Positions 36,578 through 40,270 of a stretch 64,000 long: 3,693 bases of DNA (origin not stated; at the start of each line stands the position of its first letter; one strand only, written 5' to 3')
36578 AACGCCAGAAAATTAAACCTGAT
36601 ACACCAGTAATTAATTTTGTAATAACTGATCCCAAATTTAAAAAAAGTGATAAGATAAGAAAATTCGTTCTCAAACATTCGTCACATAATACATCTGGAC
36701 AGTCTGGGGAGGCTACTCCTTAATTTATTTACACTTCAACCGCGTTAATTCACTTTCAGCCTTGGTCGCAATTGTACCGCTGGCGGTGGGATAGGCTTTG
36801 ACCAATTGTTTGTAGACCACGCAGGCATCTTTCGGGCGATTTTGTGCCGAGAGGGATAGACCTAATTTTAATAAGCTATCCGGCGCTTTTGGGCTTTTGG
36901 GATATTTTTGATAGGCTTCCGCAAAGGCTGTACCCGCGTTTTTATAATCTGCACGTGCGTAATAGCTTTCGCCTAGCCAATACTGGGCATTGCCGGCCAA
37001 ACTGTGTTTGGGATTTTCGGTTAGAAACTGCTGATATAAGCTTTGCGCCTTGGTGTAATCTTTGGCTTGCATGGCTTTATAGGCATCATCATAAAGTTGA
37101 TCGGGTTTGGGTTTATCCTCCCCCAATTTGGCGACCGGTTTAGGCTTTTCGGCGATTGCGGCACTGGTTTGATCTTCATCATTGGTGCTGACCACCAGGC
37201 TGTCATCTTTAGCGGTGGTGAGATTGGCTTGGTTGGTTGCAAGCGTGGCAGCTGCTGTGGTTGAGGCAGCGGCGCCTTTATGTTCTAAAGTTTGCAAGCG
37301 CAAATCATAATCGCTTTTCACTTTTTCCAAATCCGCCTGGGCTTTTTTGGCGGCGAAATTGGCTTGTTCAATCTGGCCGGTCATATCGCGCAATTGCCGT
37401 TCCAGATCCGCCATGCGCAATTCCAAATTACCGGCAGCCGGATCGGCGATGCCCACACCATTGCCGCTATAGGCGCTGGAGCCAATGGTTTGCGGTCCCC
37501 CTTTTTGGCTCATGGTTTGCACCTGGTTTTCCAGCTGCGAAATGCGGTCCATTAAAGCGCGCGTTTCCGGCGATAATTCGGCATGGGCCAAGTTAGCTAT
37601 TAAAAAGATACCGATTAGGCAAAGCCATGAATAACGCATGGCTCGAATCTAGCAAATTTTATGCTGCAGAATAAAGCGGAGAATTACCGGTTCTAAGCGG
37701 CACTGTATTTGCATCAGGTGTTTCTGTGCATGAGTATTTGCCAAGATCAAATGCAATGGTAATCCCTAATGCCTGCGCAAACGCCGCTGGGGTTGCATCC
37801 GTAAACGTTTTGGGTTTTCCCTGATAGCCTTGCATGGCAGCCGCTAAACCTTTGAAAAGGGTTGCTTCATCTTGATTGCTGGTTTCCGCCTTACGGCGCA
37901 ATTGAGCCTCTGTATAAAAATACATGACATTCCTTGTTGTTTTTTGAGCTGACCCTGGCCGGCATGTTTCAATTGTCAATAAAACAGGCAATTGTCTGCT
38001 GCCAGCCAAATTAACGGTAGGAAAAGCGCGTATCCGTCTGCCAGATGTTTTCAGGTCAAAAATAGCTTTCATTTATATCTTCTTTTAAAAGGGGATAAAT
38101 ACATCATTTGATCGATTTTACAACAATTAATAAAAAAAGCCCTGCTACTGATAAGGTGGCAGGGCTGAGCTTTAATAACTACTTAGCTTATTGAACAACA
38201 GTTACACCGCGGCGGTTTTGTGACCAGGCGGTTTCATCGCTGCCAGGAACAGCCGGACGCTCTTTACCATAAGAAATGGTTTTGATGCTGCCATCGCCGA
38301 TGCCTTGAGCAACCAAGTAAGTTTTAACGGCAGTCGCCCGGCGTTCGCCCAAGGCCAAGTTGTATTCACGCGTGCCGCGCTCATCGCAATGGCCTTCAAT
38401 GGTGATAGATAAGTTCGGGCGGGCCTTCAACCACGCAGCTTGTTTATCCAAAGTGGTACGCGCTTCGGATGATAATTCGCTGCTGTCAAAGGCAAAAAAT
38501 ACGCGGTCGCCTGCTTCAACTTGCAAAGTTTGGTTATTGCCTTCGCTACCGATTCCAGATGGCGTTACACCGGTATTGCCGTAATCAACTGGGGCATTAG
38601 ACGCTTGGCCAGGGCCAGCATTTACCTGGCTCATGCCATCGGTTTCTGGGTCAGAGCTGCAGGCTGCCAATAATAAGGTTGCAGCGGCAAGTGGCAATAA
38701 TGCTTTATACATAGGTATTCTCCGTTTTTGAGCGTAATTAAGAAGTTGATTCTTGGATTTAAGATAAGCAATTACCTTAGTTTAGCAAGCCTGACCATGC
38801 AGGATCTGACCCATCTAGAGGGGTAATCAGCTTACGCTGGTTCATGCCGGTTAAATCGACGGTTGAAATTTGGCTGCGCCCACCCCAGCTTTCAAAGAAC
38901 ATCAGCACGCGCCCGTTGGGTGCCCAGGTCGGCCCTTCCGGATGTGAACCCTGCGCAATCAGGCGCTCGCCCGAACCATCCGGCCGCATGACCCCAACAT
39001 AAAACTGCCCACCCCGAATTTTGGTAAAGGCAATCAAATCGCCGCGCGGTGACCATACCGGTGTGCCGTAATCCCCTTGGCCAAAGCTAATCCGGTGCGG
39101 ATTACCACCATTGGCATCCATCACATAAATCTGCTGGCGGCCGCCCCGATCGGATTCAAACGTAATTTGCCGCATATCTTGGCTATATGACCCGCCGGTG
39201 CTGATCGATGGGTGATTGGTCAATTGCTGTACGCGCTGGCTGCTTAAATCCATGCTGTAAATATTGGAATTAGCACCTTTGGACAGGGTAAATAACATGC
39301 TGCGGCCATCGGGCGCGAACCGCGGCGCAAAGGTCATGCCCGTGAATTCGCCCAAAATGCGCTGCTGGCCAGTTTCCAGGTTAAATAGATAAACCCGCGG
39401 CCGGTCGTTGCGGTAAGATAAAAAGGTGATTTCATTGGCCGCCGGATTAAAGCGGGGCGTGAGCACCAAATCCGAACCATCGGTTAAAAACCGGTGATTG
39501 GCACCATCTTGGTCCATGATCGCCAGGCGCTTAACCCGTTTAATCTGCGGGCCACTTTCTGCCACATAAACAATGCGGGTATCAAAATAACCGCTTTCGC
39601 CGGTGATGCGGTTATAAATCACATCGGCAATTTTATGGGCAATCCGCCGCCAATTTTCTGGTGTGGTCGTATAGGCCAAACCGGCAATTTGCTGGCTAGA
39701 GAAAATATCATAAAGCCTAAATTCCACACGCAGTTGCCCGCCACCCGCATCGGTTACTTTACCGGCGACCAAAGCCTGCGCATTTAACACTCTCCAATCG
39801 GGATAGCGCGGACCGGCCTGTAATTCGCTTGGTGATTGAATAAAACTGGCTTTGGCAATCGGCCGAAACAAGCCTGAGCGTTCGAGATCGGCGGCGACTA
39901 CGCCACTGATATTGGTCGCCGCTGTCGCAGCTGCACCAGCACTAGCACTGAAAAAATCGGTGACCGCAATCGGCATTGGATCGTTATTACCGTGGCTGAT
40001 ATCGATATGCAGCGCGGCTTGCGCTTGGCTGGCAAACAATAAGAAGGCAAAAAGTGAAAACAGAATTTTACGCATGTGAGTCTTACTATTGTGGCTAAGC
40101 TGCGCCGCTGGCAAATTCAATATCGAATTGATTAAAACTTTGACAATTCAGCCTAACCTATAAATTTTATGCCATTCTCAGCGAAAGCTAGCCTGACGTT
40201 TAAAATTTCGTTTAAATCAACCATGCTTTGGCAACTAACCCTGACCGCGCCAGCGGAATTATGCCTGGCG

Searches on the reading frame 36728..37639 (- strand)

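Call 51: search_protein_families(library=pfam, proteins=[window:36728-37639:-], max_evalue=0.0001)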
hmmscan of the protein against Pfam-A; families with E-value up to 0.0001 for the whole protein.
window:36728-37639:- (304 aa): 6 families
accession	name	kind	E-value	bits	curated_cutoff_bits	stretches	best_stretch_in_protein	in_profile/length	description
PF13174.12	TPR_6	-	6.7e-14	51.9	26.3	1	254-285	1-32/33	Tetratricopeptide repeat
PF13428.12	TPR_14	-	1.1e-09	38.4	23.5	0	217-252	2-37/44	Tetratricopeptide repeat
PF13432.12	TPR_16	-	1.1e-08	35.8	32.7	1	186-250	4-65/65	Tetratricopeptide repeat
PF07719.23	TPR_2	-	2.6e-08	33.8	27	0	218-248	3-33/34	Tetratricopeptide repeat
PF14559.12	TPR_19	-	5.6e-06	27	25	0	189-233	1-42/68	Tetratricopeptide repeat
PF13525.12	YfiO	-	2.4e-05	24.6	25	0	178-270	4-96/203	Outer membrane lipoprotein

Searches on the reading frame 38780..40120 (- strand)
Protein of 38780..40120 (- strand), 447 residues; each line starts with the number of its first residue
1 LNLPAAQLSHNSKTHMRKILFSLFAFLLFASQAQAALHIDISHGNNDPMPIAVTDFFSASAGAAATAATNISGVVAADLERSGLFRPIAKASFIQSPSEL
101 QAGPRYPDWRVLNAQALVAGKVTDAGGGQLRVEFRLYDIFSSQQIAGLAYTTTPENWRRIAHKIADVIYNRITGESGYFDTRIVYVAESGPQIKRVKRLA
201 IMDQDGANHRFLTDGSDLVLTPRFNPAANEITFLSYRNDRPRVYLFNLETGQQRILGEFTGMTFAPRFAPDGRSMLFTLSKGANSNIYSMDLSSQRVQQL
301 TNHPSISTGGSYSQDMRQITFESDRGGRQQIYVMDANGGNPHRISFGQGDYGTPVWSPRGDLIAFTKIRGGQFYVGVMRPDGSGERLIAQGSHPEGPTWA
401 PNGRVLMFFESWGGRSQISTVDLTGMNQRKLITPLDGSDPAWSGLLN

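Call 53: search_protein_families(library=pfam, proteins=[window:38780-40120:-], max_evalue=1e-10)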
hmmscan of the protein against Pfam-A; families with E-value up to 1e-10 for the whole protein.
window:38780-40120:- (447 aa): 2 families
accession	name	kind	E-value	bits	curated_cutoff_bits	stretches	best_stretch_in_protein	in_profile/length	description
PF04052.18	TolB_N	-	1.6e-34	118.6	22.4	1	37-145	1-106/106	TolB amino-terminal domain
PF07676.18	PD40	-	7.6e-20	70.8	20.9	0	298-333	2-38/38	WD40-like Beta Propeller Repeat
